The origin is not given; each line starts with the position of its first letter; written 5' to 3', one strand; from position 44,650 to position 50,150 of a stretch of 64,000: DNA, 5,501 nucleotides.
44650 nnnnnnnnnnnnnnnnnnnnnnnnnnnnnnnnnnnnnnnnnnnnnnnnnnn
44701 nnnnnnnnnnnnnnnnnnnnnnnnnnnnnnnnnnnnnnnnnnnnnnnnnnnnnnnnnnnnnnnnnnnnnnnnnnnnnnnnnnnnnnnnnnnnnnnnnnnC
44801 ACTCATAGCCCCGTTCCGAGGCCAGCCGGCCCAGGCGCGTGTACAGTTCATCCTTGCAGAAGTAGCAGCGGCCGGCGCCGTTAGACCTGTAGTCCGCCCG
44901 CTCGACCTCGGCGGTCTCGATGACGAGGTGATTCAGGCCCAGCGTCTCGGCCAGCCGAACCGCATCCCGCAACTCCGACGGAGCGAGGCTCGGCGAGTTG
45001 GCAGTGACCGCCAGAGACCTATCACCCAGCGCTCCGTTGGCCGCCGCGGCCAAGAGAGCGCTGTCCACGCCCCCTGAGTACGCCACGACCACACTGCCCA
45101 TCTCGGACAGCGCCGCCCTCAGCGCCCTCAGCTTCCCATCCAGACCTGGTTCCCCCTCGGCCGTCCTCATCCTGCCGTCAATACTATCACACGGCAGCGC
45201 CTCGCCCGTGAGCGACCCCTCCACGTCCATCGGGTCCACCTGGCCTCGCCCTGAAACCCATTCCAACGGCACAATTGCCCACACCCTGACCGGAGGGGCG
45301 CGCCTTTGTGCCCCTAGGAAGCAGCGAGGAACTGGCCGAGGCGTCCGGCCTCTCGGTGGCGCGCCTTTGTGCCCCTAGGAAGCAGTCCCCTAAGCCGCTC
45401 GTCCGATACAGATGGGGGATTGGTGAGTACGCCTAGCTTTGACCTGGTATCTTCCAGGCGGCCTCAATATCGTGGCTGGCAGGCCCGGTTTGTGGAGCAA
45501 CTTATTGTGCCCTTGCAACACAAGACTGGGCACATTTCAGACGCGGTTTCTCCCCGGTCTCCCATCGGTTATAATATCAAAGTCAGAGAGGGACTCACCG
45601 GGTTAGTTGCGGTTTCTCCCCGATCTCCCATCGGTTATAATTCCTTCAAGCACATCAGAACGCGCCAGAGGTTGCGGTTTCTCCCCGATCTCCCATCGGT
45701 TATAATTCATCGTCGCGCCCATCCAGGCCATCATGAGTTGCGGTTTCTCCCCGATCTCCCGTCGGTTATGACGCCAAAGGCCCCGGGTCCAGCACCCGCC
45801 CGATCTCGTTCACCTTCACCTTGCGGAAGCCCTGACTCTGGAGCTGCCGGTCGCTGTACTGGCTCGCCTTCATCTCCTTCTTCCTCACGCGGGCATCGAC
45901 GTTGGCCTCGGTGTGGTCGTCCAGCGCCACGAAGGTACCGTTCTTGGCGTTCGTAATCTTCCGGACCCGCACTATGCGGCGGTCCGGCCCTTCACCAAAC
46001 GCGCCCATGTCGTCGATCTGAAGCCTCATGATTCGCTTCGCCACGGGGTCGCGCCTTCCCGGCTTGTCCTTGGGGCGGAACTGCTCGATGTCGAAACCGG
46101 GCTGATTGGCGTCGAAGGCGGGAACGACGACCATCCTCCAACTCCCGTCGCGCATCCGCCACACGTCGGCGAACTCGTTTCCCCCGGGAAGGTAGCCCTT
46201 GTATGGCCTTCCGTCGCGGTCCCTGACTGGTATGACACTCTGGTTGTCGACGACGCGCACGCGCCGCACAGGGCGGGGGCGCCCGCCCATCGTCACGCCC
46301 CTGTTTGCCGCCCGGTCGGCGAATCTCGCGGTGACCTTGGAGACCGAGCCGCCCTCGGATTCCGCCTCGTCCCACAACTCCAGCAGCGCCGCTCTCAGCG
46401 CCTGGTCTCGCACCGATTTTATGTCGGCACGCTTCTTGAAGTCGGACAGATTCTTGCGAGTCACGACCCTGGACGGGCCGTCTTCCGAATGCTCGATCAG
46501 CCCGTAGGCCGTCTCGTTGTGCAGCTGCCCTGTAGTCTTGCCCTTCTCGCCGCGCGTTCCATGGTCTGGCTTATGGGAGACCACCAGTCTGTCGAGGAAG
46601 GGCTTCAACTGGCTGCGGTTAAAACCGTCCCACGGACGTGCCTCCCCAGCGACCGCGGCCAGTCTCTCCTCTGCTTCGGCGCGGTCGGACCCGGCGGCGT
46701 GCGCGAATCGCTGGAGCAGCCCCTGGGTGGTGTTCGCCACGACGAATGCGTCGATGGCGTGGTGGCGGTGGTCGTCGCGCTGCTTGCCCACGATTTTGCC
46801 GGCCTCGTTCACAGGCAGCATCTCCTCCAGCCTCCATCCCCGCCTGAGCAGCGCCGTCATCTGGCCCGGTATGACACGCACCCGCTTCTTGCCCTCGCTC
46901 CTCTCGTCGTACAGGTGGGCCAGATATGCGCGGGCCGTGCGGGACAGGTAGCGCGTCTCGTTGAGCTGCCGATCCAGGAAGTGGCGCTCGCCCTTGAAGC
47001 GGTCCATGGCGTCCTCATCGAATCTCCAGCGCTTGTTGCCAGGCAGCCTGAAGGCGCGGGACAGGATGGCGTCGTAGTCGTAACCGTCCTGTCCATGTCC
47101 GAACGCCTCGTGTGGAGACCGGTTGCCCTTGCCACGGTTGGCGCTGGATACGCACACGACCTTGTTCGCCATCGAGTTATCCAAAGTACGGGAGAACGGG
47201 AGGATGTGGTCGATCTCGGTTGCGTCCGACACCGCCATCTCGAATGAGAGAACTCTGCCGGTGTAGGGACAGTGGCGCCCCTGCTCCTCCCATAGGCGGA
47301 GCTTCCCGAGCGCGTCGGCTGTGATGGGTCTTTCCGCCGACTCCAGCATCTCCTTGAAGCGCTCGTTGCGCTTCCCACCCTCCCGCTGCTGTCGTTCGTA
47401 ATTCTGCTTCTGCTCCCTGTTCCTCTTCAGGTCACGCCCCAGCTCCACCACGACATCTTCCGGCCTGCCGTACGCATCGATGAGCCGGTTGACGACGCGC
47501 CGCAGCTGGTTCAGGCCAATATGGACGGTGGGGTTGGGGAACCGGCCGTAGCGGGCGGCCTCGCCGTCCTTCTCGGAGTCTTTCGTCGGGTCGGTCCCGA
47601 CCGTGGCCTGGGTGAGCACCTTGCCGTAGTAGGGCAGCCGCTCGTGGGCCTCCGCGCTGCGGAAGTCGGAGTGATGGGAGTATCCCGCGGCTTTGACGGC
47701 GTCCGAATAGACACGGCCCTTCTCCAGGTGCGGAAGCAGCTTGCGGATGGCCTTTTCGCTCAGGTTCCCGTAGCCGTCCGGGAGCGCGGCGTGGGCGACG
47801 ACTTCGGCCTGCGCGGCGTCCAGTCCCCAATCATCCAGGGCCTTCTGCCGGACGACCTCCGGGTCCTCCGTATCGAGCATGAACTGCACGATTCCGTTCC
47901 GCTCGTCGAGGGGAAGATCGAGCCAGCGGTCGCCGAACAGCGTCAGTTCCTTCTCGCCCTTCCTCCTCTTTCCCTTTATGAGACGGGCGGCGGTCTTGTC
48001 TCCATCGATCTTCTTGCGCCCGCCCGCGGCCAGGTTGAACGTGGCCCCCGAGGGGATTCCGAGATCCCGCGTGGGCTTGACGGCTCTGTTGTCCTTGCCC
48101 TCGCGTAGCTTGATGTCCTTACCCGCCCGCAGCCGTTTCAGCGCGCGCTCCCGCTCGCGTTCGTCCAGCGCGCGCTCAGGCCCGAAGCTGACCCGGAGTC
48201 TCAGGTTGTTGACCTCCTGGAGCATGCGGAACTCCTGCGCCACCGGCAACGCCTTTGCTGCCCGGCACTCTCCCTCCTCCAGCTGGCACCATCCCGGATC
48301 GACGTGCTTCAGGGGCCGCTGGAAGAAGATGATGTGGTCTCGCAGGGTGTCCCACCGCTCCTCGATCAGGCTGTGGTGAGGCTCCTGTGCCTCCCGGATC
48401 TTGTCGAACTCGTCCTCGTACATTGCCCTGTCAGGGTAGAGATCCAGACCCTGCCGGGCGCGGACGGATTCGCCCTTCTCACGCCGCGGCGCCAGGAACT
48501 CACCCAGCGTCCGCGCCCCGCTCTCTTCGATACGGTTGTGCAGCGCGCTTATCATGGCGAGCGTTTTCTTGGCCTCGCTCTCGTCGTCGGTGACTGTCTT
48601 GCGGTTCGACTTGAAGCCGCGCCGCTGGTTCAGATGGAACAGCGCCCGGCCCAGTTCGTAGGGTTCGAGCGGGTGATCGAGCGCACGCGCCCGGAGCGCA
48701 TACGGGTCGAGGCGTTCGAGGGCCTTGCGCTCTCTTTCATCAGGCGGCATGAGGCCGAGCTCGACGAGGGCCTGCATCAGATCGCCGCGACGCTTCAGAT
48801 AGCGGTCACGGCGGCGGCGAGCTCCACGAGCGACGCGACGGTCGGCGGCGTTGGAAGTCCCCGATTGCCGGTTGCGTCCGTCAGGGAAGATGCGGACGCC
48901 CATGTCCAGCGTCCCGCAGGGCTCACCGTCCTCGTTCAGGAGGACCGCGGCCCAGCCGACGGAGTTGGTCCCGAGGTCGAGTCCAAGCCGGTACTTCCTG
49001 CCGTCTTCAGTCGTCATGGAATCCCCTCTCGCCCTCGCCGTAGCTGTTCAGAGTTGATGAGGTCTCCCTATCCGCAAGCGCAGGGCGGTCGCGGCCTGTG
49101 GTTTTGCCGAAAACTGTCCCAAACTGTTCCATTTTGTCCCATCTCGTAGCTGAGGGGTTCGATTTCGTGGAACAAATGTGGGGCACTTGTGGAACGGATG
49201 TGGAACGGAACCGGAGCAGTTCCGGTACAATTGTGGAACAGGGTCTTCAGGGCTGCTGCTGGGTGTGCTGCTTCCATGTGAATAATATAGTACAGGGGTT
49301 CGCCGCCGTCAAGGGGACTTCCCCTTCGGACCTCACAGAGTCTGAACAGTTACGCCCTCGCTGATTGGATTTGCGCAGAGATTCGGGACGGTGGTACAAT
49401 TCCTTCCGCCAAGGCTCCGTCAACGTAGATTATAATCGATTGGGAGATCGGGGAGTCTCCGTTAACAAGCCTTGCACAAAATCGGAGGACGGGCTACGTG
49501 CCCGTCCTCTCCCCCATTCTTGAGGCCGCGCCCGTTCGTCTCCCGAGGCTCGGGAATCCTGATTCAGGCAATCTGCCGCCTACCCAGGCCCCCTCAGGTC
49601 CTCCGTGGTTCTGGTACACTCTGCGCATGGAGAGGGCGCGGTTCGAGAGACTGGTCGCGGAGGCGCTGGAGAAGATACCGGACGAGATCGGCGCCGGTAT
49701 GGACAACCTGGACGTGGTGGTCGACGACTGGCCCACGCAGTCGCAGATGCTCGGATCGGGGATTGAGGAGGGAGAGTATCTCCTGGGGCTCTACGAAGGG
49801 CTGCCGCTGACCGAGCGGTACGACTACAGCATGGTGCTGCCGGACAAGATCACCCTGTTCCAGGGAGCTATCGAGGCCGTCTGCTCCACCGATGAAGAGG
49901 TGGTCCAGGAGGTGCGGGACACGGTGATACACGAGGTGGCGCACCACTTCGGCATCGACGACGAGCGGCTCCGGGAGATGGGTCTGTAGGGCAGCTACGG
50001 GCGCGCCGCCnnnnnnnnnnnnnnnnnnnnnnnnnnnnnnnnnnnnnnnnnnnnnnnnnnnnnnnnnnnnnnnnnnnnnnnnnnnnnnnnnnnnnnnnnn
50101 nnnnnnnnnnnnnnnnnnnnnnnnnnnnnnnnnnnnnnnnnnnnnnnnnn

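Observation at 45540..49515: Stand-alone type II-C-like cas9 locus with array and tracrRNA but no cas1/cas2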

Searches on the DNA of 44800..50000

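Call 26: search_rna_families(source=window, start=44800, end=50000, threshold=evalue, max_evalue=1)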
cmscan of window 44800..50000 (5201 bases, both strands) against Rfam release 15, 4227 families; matches with E-value up to 1: 0.
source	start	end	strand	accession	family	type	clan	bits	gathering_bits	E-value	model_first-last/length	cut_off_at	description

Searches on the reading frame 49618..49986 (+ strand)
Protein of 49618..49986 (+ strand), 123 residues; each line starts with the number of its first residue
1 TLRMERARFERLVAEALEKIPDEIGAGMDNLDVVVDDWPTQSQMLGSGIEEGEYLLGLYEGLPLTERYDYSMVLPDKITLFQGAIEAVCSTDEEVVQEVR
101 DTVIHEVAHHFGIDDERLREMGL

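Call 51: search_protein_families(library=pfam, proteins=[window:49618-49986:+], max_evalue=0.001)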
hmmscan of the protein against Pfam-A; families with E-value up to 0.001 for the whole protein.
window:49618-49986:+ (123 aa): 1 family
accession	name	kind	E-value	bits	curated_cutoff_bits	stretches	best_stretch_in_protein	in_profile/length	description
PF06262.17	Zincin_1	-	1.9e-31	108.3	22.4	1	28-122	1-96/97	Zincin-like metallopeptidase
